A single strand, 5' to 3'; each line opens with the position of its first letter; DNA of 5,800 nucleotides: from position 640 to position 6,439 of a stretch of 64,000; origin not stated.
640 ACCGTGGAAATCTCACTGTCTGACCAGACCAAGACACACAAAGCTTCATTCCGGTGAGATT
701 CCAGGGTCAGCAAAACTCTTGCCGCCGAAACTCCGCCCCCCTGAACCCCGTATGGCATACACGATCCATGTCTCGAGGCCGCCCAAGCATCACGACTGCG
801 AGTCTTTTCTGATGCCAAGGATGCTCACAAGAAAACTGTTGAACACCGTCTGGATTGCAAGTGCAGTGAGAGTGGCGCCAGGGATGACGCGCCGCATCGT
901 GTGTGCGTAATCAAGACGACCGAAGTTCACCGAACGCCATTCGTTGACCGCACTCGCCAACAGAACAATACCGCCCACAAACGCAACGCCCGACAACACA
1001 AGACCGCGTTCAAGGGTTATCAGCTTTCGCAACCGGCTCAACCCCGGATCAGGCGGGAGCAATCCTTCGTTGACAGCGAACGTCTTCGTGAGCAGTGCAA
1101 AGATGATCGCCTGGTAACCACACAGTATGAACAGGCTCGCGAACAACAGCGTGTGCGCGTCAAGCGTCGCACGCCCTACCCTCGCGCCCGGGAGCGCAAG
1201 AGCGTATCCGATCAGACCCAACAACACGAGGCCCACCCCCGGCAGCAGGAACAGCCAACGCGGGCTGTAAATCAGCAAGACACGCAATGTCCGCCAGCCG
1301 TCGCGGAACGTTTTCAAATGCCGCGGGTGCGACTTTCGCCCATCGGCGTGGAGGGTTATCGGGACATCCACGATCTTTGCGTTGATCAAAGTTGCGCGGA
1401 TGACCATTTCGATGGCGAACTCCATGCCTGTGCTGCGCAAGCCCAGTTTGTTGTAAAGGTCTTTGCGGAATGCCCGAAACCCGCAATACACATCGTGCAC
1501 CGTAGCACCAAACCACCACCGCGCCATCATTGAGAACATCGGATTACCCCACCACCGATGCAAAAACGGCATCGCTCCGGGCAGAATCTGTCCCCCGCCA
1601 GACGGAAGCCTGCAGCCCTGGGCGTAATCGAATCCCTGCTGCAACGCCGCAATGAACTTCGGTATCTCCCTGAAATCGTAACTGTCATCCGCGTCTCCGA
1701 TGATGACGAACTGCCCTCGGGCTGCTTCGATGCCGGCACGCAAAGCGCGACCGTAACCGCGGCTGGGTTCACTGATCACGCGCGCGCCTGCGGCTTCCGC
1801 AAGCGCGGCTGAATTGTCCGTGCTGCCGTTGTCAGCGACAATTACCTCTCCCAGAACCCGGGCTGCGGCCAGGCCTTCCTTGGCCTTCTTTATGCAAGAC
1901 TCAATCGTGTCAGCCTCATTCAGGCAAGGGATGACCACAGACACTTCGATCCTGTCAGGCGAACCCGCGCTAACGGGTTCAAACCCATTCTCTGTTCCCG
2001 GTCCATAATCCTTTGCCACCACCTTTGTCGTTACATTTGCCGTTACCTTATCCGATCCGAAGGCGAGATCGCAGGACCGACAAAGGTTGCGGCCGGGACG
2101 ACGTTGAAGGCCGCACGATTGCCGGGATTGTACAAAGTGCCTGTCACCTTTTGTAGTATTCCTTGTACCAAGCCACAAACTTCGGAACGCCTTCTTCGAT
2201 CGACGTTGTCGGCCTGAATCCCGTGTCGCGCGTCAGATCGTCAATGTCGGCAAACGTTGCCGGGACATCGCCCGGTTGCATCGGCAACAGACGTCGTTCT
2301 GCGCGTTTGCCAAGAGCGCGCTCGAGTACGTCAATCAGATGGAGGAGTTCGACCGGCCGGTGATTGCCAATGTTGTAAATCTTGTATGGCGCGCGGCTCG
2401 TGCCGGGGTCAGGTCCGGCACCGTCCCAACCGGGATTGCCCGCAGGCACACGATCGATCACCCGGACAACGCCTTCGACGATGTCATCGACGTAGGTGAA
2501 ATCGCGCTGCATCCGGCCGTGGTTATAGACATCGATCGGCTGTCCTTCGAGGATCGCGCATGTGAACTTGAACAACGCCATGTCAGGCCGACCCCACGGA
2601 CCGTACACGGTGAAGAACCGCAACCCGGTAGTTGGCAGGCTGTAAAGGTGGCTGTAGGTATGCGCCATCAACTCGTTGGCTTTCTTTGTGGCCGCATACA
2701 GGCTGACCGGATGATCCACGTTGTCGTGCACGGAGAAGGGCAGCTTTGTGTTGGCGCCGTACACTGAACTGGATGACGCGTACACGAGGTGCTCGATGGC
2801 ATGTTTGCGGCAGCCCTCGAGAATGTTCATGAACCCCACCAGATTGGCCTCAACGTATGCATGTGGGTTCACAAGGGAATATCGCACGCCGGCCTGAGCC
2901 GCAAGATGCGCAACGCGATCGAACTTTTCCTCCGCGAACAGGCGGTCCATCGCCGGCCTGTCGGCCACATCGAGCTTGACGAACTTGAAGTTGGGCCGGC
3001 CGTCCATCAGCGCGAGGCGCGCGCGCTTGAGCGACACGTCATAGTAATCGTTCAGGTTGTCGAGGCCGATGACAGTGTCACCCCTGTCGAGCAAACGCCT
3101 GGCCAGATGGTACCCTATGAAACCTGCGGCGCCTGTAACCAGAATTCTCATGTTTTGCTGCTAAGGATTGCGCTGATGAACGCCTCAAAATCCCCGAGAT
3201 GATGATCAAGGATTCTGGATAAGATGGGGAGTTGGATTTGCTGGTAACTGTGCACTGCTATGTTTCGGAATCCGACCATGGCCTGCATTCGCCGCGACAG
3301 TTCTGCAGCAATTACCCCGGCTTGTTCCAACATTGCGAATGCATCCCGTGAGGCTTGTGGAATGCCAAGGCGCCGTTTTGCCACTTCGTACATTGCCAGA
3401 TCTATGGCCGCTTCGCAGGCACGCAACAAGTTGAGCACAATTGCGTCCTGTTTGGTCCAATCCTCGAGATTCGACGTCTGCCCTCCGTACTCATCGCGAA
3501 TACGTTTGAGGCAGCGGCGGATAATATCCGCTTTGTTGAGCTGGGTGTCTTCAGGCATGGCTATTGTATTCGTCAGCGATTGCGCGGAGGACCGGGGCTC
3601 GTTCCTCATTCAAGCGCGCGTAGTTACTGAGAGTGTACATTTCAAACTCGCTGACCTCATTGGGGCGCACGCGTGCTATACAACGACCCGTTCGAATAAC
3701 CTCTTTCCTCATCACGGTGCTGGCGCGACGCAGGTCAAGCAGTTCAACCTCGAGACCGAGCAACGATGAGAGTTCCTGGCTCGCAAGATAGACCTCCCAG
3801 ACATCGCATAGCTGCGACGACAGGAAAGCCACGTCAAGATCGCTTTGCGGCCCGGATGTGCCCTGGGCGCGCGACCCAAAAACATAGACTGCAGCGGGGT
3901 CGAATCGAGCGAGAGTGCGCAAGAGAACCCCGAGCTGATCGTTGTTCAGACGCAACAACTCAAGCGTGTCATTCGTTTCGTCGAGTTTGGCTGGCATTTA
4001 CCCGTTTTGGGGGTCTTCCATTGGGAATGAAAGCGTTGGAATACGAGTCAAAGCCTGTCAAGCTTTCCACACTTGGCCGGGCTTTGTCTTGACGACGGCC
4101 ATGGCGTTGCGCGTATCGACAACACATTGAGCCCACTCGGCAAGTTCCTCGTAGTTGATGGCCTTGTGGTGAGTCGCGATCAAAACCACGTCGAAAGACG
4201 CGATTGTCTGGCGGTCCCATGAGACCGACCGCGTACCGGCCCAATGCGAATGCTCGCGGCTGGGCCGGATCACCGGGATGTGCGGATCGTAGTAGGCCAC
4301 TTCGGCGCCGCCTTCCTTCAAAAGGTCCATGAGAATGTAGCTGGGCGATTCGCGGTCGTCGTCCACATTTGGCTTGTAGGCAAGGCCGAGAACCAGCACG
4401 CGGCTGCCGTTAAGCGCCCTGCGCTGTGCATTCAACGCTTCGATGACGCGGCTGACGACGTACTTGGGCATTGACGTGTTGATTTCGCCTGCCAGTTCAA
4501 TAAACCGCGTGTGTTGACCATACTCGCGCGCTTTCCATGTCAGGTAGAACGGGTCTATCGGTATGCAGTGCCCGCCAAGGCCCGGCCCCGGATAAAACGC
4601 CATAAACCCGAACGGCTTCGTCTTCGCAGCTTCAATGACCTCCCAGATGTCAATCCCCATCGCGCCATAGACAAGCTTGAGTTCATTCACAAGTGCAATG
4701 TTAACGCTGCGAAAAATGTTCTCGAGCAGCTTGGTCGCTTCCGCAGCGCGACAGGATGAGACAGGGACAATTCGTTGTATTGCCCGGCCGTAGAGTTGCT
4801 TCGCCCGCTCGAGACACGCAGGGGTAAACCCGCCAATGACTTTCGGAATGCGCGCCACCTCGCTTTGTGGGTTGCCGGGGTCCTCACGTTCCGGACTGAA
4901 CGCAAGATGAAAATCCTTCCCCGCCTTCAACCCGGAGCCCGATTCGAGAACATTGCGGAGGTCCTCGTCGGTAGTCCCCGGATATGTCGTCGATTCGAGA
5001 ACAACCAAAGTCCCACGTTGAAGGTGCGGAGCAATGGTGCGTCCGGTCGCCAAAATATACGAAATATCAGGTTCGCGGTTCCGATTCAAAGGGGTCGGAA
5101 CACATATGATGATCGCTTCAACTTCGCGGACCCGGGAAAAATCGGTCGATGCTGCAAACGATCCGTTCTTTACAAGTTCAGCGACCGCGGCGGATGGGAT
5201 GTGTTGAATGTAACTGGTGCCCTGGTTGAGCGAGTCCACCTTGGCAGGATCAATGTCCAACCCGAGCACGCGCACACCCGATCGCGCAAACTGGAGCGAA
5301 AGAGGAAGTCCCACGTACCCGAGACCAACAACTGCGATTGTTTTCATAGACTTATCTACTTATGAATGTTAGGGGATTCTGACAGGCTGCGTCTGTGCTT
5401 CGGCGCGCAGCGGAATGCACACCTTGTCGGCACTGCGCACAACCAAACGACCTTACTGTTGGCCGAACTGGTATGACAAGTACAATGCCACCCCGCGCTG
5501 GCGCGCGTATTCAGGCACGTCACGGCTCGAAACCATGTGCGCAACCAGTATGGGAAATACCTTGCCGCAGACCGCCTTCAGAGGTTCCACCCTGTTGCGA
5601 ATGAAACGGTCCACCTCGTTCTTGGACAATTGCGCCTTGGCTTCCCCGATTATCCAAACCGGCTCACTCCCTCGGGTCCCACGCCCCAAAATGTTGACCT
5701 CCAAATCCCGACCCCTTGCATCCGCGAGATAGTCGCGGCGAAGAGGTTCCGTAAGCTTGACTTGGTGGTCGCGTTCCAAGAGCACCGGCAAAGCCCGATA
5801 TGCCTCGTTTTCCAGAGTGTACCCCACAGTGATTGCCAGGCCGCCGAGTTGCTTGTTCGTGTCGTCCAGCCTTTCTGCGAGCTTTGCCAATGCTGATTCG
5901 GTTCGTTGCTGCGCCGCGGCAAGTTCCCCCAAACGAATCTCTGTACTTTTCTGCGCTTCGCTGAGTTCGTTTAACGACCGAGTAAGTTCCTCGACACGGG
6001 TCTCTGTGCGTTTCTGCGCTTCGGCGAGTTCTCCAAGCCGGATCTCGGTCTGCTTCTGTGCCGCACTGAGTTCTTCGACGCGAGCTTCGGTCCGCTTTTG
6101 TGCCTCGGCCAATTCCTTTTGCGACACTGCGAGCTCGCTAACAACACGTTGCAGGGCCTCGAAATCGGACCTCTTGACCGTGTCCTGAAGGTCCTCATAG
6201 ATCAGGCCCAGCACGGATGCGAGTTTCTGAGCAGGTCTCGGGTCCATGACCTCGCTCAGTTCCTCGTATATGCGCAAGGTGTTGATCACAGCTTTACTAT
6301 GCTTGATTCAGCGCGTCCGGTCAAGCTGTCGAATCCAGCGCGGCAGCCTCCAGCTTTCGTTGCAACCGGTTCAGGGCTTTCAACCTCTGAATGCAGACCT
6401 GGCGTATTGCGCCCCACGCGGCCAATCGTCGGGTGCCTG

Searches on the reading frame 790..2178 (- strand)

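Call 7: search_protein_families(library=pfam, proteins=[window:790-2178:-], max_evalue=0.01)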
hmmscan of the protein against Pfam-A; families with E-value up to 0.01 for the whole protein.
window:790-2178:- (462 aa): 2 families
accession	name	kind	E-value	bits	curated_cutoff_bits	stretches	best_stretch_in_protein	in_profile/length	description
PF00535.33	Glycos_transf_2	-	2.8e-27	96.1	23.3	1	80-245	1-167/168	Glycosyl transferase family 2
PF13641.12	Glyco_tranf_2_3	-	0.0002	21.9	27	1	79-190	3-123/230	Glycosyltransferase like family 2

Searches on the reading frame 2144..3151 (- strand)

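Call 7: search_protein_families(library=pfam, proteins=[window:2144-3151:-], max_evalue=0.01)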
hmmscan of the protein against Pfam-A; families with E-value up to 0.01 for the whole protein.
window:2144-3151:- (335 aa): 10 families
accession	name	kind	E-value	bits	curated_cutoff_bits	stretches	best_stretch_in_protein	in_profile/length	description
PF01370.27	Epimerase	-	5.9e-59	199.8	20.9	1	3-240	1-233/240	NAD dependent epimerase/dehydratase family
PF16363.11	GDP_Man_Dehyd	-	2.8e-51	175.4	27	1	4-323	1-330/332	GDP-mannose 4,6 dehydratase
PF01073.25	3Beta_HSD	-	6.7e-18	65.1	22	1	4-282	1-270/280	3-beta hydroxysteroid dehydrogenase/isomerase family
PF04321.23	RmlD_sub_bind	-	2.8e-16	59.9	27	1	1-235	1-200/287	RmlD substrate binding domain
PF02719.21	Polysacc_synt_2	-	2e-13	50.7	20.2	1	3-229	1-214/293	Polysaccharide biosynthesis protein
PF00106.31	adh_short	-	1.3e-07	31.8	26.6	1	3-116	3-121/195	short chain dehydrogenase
PF07993.18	NAD_binding_4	-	3.2e-06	26.9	20.1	0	74-167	86-192/258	Male sterility protein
PF08659.16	KR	-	6.9e-05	23.3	22.6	1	3-135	3-145/180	KR domain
PF13460.12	NAD_binding_10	-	8.8e-05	22.9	27.2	1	7-161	1-130/184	NAD(P)H-binding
PF13561.12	adh_short_C2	-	0.0087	16.1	27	0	7-101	1-91/236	Enoyl-(Acyl carrier protein) reductase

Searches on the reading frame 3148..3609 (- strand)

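Call 7: search_protein_families(library=pfam, proteins=[window:3148-3609:-], max_evalue=0.01)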
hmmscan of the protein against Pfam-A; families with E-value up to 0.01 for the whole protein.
window:3148-3609:- (153 aa): 1 family
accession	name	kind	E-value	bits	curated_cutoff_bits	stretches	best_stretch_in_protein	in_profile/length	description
PF01934.22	HepT-like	-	1.8e-25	89.4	23.5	1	30-148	1-120/120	Ribonuclease HepT-like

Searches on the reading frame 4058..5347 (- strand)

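Call 7: search_protein_families(library=pfam, proteins=[window:4058-5347:-], max_evalue=0.01)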
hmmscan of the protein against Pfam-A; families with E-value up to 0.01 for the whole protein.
window:4058-5347:- (429 aa): 7 families
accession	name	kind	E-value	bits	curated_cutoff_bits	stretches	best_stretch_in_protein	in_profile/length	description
PF03721.20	UDPG_MGDP_dh_N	-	9.8e-47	159.4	27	1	3-183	2-185/187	UDP-glucose/GDP-mannose dehydrogenase family, NAD binding domain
PF00984.24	UDPG_MGDP_dh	-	3.4e-31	107.7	25.4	1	200-291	1-93/94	UDP-glucose/GDP-mannose dehydrogenase family, central domain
PF03720.21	UDPG_MGDP_dh_C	-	1.7e-20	73.7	30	1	318-416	1-101/103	UDP-glucose/GDP-mannose dehydrogenase family, UDP binding domain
PF03446.21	NAD_binding_2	-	1.6e-08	35.2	21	1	3-133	1-107/161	NAD binding domain of 6-phosphogluconate dehydrogenase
PF02737.24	3HCDH_N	-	0.001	19.4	22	1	3-45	1-43/180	3-hydroxyacyl-CoA dehydrogenase, NAD binding domain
PF02558.23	ApbA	-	0.0019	18.3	22.2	0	4-85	1-76/150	Ketopantoate reductase PanE/ApbA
PF01210.29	NAD_Gly3P_dh_N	-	0.0023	18.4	23.1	0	4-90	2-84/158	NAD-dependent glycerol-3-phosphate dehydrogenase N-terminus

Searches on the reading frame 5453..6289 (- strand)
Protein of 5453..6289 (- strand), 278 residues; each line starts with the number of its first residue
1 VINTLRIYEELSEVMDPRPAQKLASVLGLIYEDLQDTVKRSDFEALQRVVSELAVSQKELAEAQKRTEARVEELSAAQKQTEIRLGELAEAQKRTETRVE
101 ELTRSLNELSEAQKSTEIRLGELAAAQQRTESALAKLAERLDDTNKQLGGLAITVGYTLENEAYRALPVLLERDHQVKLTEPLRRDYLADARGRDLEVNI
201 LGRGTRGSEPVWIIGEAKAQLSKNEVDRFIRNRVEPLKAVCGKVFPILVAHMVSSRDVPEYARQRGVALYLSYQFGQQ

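Call 7: search_protein_families(library=pfam, proteins=[window:5453-6289:-], max_evalue=0.01)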
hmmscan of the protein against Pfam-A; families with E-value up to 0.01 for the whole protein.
window:5453-6289:- (278 aa): 1 family
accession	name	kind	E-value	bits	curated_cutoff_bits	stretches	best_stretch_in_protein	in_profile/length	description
PF06160.17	EzrA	-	0.0099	14.7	39.6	0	42-151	297-405/557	Septation ring formation regulator, EzrA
